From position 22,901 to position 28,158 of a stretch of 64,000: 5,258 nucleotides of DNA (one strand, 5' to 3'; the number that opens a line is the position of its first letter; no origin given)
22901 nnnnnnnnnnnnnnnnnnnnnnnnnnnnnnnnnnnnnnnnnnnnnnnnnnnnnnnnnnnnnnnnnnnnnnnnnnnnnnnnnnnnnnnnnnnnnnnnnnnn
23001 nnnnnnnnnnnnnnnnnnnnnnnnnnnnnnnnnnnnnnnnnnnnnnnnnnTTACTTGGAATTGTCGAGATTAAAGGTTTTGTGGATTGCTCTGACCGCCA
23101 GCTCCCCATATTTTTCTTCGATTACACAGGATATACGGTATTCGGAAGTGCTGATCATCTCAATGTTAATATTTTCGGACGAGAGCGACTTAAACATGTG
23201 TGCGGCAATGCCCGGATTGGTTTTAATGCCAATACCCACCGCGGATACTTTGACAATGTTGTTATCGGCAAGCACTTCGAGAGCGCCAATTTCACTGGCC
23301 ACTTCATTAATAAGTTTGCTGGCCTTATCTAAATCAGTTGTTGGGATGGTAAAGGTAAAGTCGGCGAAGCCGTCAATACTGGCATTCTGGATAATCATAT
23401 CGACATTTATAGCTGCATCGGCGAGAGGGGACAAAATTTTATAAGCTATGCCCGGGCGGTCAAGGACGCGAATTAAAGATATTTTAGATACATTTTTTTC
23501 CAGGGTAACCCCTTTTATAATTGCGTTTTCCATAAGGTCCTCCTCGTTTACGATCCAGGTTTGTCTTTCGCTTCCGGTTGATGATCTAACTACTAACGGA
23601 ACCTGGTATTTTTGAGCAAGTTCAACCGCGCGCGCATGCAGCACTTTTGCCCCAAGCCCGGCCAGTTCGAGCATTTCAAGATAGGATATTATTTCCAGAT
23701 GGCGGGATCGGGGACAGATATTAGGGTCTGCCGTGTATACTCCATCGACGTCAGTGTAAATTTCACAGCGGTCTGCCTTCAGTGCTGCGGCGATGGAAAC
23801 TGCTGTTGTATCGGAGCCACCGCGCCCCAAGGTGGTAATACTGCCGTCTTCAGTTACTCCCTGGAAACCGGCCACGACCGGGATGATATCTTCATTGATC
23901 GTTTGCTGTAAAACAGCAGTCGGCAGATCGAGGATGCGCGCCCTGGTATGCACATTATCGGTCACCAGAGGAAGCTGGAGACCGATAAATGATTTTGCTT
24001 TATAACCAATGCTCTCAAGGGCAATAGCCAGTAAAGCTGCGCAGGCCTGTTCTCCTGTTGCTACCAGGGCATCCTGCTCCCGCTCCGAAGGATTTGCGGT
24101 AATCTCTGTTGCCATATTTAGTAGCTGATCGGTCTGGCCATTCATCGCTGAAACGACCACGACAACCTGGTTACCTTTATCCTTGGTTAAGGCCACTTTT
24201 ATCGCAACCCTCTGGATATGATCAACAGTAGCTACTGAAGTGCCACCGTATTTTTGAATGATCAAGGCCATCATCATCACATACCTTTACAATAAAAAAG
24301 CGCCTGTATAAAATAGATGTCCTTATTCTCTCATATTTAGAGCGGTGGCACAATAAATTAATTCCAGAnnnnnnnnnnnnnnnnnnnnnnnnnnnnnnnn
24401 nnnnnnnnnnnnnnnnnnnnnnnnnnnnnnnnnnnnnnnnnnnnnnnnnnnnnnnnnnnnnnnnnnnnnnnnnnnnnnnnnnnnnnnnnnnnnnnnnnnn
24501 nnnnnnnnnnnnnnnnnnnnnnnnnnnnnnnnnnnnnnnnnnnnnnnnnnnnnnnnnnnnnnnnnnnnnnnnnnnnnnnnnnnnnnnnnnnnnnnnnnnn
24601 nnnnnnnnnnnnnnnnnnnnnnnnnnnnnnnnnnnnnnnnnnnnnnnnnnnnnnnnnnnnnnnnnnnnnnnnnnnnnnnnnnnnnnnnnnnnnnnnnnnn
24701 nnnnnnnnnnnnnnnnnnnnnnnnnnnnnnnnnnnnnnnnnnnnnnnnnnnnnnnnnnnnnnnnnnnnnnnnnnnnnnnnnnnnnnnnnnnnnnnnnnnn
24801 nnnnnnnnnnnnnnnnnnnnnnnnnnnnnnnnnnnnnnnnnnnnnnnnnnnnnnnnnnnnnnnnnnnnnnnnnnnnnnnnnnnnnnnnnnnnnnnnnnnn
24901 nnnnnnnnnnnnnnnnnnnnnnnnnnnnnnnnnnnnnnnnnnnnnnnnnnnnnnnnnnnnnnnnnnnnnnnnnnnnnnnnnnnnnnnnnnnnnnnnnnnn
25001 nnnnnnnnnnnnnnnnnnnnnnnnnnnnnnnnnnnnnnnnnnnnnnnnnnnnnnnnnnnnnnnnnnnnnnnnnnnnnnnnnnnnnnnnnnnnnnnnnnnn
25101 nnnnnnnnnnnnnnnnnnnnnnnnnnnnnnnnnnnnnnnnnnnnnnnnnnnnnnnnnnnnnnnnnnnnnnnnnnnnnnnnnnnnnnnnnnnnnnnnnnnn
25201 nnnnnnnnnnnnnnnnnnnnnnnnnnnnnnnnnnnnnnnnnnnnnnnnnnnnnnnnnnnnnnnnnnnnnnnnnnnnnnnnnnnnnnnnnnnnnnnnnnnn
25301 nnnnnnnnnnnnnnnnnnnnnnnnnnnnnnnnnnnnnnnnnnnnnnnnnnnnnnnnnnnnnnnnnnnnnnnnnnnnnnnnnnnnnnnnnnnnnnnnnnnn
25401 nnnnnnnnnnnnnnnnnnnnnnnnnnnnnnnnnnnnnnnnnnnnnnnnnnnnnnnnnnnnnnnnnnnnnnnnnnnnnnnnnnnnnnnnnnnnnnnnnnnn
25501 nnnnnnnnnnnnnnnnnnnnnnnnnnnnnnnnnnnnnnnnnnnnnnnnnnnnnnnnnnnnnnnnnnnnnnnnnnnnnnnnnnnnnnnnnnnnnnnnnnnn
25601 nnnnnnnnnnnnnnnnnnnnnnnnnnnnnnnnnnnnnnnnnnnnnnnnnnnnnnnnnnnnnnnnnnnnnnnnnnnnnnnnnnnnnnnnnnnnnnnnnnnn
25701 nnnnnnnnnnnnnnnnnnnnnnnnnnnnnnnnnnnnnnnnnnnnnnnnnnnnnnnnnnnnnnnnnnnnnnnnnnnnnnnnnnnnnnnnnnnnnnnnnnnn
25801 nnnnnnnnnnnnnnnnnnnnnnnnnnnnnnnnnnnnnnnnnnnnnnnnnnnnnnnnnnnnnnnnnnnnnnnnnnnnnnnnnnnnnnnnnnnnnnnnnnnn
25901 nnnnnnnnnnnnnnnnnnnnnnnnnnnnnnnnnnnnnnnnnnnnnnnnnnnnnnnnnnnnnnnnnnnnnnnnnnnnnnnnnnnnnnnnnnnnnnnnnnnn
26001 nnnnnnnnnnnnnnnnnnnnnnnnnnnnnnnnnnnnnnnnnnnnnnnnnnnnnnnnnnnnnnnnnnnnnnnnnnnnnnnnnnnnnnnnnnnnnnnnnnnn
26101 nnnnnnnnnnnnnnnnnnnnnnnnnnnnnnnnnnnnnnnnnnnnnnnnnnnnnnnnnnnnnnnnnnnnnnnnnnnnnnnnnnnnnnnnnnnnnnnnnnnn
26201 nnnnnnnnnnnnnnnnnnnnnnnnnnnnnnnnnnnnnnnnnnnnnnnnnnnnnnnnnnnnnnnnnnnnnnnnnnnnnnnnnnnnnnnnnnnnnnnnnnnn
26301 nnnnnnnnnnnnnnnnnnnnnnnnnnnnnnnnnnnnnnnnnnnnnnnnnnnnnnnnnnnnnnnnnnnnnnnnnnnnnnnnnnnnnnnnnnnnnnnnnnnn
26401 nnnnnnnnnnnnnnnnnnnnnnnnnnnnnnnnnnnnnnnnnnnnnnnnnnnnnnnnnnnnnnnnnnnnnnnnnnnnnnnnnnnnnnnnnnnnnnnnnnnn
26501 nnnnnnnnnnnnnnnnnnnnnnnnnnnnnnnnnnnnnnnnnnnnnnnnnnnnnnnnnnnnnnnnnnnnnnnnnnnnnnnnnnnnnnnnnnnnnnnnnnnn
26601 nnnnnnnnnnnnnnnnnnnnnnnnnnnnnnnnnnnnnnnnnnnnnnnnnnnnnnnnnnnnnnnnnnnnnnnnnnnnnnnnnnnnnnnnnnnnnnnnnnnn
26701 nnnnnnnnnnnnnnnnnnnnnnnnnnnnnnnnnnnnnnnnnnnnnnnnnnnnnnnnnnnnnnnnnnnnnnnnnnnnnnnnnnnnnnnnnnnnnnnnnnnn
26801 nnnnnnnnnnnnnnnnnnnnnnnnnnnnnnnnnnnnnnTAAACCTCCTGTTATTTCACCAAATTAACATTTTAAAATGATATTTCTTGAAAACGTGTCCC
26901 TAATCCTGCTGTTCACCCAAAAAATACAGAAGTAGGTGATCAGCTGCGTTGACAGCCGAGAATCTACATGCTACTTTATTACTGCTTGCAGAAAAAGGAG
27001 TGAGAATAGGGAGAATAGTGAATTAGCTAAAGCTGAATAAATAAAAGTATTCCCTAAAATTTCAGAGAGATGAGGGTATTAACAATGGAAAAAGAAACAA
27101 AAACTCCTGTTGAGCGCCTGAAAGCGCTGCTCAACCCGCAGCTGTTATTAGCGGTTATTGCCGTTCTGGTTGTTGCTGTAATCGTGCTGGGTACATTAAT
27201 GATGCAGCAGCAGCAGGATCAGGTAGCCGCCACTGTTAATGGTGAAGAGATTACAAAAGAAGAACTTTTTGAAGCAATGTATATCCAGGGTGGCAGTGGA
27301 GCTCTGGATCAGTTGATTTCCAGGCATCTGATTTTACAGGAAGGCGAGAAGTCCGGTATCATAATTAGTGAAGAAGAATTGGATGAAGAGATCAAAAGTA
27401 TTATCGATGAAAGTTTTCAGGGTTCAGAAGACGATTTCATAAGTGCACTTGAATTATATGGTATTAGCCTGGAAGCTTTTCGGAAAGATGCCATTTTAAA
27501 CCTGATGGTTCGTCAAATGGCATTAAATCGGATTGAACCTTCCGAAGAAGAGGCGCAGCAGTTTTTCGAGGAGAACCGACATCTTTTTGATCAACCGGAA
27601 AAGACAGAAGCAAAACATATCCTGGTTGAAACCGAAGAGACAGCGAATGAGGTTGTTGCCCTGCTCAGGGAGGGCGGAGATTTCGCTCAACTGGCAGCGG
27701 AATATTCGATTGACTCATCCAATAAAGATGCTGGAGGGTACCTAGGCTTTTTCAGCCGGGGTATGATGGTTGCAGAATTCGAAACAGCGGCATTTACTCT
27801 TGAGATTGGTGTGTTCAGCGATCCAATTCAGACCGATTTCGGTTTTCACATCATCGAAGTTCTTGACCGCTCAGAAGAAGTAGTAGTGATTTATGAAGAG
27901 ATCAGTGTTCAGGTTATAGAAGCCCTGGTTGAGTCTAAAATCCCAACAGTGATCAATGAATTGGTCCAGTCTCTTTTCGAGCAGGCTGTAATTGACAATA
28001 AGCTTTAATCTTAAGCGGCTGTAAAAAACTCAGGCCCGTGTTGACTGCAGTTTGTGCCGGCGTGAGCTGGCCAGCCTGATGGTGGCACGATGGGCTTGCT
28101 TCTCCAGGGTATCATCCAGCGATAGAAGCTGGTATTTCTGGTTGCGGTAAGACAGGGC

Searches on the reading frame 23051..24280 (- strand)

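Call 38: search_protein_families(library=pfam, proteins=[window:23051-24280:-], max_evalue=0.00001)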
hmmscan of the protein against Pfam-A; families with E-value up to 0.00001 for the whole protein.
window:23051-24280:- (409 aa): 4 families
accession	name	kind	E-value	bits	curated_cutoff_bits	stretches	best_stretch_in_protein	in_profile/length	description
PF00696.33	AA_kinase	-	5e-50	170.8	24.9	1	6-233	2-234/234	Amino acid kinase family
PF22468.2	ACT_9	-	8.7e-35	118.7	27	2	345-403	1-61/61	ACT domain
PF13840.12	ACT_7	-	2.4e-21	75.8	27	1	339-401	3-65/65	ACT domain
PF01842.31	ACT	-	1.1e-14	54.2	27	1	270-329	5-63/66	ACT domain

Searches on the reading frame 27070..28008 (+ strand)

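Call 39: search_protein_families(library=pfam, proteins=[window:27070-28008:+], max_evalue=0.00001)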
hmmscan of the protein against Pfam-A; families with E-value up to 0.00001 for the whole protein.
window:27070-28008:+ (312 aa): 6 families
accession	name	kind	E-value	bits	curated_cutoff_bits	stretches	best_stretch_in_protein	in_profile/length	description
PF13616.12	Rotamase_3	-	1.1e-23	84.4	22.5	1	175-267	12-115/116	PPIC-type PPIASE domain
PF00639.27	Rotamase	-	5e-20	72.7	21.7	1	174-264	4-95/97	PPIC-type PPIASE domain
PF13145.12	Rotamase_2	-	1.6e-16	61.6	27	1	157-277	1-118/121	PPIC-type PPIASE domain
PF13624.11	SurA_N_3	-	1.4e-14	54.7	27.2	1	77-150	86-161/162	SurA-like N-terminal domain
PF13623.11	SurA_N_2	-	3.6e-10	40.3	28.5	0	77-120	88-132/145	SurA-like N-terminal domain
PF09312.16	SurA_N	-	6.2e-06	26.8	30.8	0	79-141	47-108/118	SurA N-terminal domain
